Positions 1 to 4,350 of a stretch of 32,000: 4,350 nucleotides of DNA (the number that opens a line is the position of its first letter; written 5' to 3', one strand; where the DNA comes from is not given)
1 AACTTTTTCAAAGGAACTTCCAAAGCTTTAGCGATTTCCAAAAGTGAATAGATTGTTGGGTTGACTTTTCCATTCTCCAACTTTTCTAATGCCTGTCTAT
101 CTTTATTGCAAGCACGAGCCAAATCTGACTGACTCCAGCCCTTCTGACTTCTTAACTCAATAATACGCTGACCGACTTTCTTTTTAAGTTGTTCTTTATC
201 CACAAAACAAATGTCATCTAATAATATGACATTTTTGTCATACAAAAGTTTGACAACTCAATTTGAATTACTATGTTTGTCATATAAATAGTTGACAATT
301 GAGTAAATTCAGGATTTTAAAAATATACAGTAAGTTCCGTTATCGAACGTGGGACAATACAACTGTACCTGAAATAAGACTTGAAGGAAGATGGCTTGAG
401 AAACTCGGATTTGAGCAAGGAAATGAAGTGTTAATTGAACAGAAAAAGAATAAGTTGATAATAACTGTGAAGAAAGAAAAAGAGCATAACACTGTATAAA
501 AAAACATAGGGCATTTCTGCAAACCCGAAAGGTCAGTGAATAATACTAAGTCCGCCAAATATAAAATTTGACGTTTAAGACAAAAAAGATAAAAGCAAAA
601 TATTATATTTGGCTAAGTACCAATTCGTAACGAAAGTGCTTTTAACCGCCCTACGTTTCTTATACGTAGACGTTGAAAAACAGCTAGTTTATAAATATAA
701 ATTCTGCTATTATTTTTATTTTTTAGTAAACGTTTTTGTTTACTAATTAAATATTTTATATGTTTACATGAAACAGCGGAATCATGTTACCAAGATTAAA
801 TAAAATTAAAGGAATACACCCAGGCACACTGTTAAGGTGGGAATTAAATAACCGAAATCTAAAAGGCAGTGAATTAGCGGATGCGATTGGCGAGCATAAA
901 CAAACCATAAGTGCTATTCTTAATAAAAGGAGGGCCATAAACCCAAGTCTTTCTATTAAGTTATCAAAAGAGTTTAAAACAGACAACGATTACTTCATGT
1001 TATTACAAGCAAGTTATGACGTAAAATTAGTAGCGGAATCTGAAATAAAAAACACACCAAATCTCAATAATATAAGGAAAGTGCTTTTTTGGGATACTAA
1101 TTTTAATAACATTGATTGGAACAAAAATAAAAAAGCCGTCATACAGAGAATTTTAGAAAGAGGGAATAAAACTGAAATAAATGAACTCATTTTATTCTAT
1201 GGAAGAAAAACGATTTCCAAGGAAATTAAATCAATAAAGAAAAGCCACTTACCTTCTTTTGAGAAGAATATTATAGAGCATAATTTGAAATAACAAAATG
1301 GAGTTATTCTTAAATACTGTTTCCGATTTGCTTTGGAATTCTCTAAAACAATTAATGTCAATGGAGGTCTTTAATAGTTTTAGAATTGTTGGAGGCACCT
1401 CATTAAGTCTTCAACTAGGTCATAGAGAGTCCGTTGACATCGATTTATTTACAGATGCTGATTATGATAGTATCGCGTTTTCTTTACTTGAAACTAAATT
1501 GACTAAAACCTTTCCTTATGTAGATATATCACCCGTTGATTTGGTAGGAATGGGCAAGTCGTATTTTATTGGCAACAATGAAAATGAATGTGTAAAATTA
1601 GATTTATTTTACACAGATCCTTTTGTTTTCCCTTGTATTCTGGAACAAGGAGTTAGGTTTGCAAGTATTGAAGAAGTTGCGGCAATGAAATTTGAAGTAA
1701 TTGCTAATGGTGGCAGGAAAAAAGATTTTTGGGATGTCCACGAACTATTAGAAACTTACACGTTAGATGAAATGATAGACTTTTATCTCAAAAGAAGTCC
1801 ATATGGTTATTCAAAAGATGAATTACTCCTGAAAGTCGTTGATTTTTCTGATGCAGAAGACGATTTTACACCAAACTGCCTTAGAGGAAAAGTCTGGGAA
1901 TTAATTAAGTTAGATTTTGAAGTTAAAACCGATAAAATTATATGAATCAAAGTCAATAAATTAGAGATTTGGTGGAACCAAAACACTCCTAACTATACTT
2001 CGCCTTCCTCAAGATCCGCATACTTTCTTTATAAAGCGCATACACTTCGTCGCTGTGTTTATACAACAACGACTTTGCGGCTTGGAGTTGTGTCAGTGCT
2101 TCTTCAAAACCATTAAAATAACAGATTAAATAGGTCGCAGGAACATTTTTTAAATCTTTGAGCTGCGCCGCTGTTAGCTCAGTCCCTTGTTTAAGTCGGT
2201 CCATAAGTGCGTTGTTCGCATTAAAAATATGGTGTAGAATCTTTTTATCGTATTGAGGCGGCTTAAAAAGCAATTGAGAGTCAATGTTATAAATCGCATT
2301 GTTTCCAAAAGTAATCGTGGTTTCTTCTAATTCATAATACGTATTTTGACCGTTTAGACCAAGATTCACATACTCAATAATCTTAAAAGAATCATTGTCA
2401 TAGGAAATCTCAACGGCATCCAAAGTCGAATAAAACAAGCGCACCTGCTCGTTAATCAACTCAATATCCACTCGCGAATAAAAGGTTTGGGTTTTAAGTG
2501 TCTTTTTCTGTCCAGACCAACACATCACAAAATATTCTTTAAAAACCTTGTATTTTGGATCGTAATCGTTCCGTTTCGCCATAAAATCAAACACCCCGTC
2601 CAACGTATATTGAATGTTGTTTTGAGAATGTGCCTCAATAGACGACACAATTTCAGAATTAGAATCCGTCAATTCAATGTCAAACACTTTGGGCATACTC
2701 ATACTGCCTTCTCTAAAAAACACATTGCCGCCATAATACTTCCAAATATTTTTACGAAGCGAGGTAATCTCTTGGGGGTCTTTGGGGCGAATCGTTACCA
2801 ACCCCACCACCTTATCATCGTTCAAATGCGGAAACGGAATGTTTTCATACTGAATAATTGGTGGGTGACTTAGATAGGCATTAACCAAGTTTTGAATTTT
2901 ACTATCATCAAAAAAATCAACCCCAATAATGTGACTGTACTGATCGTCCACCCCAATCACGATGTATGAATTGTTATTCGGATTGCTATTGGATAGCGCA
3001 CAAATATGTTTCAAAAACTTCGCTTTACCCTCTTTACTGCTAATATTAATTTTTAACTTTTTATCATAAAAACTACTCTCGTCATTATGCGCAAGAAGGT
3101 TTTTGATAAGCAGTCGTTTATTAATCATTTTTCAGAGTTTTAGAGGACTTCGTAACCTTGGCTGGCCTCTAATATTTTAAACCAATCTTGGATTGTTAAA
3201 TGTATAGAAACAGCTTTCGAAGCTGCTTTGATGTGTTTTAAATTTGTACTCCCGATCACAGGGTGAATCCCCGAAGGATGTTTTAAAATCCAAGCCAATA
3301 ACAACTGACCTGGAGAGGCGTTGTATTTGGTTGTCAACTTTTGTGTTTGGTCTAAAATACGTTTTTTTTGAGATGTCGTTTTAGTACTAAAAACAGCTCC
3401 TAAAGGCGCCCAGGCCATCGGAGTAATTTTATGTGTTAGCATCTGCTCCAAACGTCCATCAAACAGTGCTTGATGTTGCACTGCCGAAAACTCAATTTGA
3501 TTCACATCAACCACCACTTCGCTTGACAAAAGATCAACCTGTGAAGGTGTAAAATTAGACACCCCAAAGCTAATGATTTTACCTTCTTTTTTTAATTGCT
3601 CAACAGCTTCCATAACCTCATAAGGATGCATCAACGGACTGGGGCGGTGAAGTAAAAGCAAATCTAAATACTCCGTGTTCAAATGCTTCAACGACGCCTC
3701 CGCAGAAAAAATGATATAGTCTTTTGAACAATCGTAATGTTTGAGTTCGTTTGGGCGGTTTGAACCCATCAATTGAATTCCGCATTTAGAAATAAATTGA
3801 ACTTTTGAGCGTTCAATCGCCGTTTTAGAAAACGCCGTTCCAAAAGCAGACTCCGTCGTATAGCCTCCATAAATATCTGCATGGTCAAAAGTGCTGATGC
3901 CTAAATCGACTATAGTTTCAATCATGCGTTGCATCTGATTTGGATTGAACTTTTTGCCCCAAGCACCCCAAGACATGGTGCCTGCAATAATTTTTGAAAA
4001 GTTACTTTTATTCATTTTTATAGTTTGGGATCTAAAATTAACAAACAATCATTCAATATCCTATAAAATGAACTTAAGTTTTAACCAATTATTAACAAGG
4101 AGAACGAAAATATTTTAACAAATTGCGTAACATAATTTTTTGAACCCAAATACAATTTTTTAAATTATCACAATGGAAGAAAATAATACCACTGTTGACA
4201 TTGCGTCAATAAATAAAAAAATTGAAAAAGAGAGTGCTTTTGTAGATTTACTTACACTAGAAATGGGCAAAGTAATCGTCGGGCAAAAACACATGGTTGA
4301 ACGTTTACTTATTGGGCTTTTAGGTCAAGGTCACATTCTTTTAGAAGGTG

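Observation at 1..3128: Left-end conflict island with three adjacent toxin/defence-type modules; best candidate for an undescribed system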

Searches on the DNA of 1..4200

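Call 16: search_rna_families(source=window, start=1, end=4200, threshold=evalue, max_evalue=1, show_alignments=2)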
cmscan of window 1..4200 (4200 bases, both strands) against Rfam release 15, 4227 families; matches with E-value up to 1: 0.
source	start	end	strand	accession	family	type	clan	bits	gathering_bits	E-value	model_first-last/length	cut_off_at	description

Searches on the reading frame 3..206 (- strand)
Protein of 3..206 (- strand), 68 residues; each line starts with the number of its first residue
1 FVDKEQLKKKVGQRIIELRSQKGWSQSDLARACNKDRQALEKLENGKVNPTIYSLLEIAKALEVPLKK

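Call 9: search_protein_families(library=pfam, proteins=[window:3-206:-], max_evalue=0.1)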
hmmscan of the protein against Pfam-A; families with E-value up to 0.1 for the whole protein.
seq(68 aa): 9 families
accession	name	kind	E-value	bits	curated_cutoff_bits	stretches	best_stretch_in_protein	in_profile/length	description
PF01381.28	HTH_3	-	9.4e-14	51.6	23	1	15-66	1-52/55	Helix-turn-helix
PF13560.12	HTH_31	-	1.2e-08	35.6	27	1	12-65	3-57/64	Helix-turn-helix domain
PF12844.13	HTH_19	-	2.3e-08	34.3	30.2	1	12-67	1-56/64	Helix-turn-helix domain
PF13443.12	HTH_26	-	2.4e-07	31.3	22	1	14-65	1-53/63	Cro/C1-type HTH DNA-binding domain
PF13744.12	HTH_37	-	8.9e-07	29.1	27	1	3-56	11-65/80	Helix-turn-helix domain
PF13413.12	HTH_25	-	0.0081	16.4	24.6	1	17-48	4-35/62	Helix-turn-helix domain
PF13384.12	HTH_23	-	0.012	15.9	24.6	1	14-39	9-33/50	Homeodomain-like domain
PF08281.18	Sigma70_r4_2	-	0.013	15.5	25.7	0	13-40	16-43/54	Sigma-70, region 4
PF13936.12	HTH_38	-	0.052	13.7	27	0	15-38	12-35/44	Helix-turn-helix domain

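Call 10: search_protein_families(library=padloc, proteins=[window:3-206:-], max_evalue=0.1)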
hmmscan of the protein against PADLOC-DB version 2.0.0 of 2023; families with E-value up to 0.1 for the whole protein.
seq(68 aa): 26 families (the best 25 are shown)
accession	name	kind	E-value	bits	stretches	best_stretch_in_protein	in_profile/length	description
PDLC02926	HTH_VI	-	3.7e-12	44.3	1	11-67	2-58/92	-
PDLC04142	capH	-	1.8e-08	33.4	1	7-65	3-61/103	capH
PDLC03947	RmrA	-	3.1e-08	30.9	1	5-67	6-68/383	-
PDLC03664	Control_protein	-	3.6e-08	31.8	1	10-64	13-67/74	control protein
PDLC03952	RmrA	-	1.2e-07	29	1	5-66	17-78/395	-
PDLC03944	RmrA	-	2.4e-07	28.1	1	10-66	6-62/384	-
PDLC03665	Control_protein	-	3.2e-07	28.5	1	7-67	5-66/77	control protein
PDLC04760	PDC-M64C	-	4e-07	28.3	1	10-66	26-82/93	-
PDLC03668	Control_protein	-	6.2e-07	27.9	1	7-64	5-62/79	control protein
PDLC03951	RmrA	-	1.8e-06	25.2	1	12-66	10-64/400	-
PDLC03954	RmrA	-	1.9e-06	25.1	1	4-65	4-65/380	-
PDLC04757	PDC-M64B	-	7.8e-06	23.9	1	1-64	23-83/128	-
PDLC03945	RmrA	-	8.6e-06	23.1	1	11-65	3-57/394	-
PDLC04762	PDC-M64C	-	2.4e-05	22.3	1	7-66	24-83/97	-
PDLC03949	RmrA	-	2.6e-05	21.3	1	13-66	5-58/363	-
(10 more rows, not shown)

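Call 11: search_protein_families(library=ncbifam, proteins=[window:3-206:-], max_evalue=0.1)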
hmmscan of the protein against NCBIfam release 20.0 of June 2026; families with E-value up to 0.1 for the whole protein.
seq(68 aa): 18 families
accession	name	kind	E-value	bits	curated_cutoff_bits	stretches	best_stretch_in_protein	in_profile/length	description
NF041951.1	phage_RstR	subfamily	7.2e-11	42.3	80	1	11-65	3-57/108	RstR family transcriptional repressor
NF006015.0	PRK08154.1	subfamily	7.6e-09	35.1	204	1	4-67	24-87/314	anaerobic benzoate catabolism transcriptional regulator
TIGR03070.1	couple_hipB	subfamily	1.6e-08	34.3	71.65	1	10-63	2-55/58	type II toxin-antitoxin system Y4mF family antitoxin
NF047948.1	male_kill_WMK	equivalog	8.2e-08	32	300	1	4-66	156-218/300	WO male-killing family protein Wmk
TIGR00270.2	TIGR00270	equivalog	2.5e-07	30.7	110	1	6-66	71-131/159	multiprotein bridging factor aMBF1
NF007408.0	PRK09943.1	equivalog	2.8e-06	27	211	1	10-66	7-63/185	HTH-type transcriptional regulator PuuR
TIGR03830.1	CxxCG_CxxCG_HTH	subfamily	5.1e-06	26.3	61.8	1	9-56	64-113/127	type II TA system antitoxin MqsA family protein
NF010465.0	PRK13890.1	equivalog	5.8e-06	26.4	96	1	15-67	10-62/121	conjugal transfer protein TrbA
NF052239.1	antitox_spr1629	equivalog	9.7e-05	21.6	335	1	11-65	3-57/377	spr1629 family repressor/antitoxin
NF007271.0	PRK09726.1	equivalog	0.00012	21.9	79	1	17-65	19-67/88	type II toxin-antitoxin system antitoxin HipB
NF003162.0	PRK04140.1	equivalog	0.00014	21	263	1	12-67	128-183/317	transcriptional regulator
NF007257.0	PRK09706.1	subfamily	0.00016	21.5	101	1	9-63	4-58/135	transcriptional repressor DicA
NF046032.1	TransRegSlrRBacil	equivalog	0.00067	19.8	250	1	13-67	4-59/149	HTH-type transcriptional regulator SlrR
NF041493.1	MobT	equivalog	0.01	14.7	600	1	17-63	3-49/383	MobT family relaxase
NF047542.1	telomere_Tap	equivalog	0.025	13.3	600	1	17-52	24-59/695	telomere-associated protein Tap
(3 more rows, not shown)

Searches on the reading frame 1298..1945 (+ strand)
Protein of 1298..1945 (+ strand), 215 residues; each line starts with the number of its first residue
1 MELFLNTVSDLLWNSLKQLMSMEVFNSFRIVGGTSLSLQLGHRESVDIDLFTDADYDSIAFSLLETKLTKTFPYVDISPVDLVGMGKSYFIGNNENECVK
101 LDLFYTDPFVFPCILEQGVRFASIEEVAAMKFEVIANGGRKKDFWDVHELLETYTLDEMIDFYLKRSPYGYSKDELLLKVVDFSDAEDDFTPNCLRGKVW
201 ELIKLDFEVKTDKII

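Call 9: search_protein_families(library=pfam, proteins=[window:1298-1942:+], max_evalue=0.1)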
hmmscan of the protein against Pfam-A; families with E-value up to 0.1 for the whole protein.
seq(215 aa): 2 families
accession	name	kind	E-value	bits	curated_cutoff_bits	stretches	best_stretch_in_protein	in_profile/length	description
PF08843.17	AbiEii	-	8.3e-17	62.3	22.5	1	23-159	10-176/238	Nucleotidyl transferase AbiEii toxin, Type IV TA system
PF09970.15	DUF2204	-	0.0042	17.2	20.3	1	27-121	18-110/181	Nucleotidyl transferase of unknown function (DUF2204)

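Call 10: search_protein_families(library=padloc, proteins=[window:1298-1942:+], max_evalue=0.1)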
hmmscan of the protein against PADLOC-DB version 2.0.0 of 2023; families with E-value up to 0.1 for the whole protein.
seq(215 aa): 6 families
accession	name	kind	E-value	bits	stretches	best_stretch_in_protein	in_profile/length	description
PDLC02303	AbiEii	-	0.00031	18.2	1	19-104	32-123/249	AbiEii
PDLC02307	AbiEii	-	0.00069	17.5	1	116-155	110-149/219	AbiEii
PDLC02305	AbiEii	-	0.0055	14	0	117-158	157-198/306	AbiEii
PDLC02298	AbiEii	-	0.014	12.8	1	29-53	29-54/220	AbiEii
PDLC02313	AbiEii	-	0.018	12.5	0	119-155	157-193/254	AbiEii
PDLC02330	AbiEii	-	0.024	12.3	0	15-69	14-70/219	AbiEii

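Call 11: search_protein_families(library=ncbifam, proteins=[window:1298-1942:+], max_evalue=0.1)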
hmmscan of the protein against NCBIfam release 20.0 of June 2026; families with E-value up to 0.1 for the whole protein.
seq(215 aa): 0 families

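Call 84: search_solved_structures(query=window:1298-1945:+, max_evalue=1, show_alignments=1)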
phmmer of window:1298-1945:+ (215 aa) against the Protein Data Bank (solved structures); distinct sequences matched with E-value up to 1: 1.
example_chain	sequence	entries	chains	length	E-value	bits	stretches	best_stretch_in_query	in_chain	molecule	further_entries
5uvd_A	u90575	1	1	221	0.82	12.5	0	27-76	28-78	Nucleotidyltransferase-like protein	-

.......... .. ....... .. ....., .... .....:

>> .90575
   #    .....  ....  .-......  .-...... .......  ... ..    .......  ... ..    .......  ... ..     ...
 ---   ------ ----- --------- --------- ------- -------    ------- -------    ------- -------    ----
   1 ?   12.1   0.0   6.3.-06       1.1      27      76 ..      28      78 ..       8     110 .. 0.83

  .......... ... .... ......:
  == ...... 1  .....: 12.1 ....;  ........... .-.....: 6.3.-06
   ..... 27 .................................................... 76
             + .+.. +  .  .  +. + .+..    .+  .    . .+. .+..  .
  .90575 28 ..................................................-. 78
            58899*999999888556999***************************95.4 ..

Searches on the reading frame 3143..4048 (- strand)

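Call 9: search_protein_families(library=pfam, proteins=[window:3143-4048:-], max_evalue=0.1)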
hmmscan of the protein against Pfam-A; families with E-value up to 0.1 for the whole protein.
seq(302 aa): 1 family
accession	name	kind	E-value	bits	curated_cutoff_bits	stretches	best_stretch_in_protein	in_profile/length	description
PF00248.27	Aldo_ket_red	-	5e-50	170.7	24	1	19-293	1-287/291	Aldo/keto reductase family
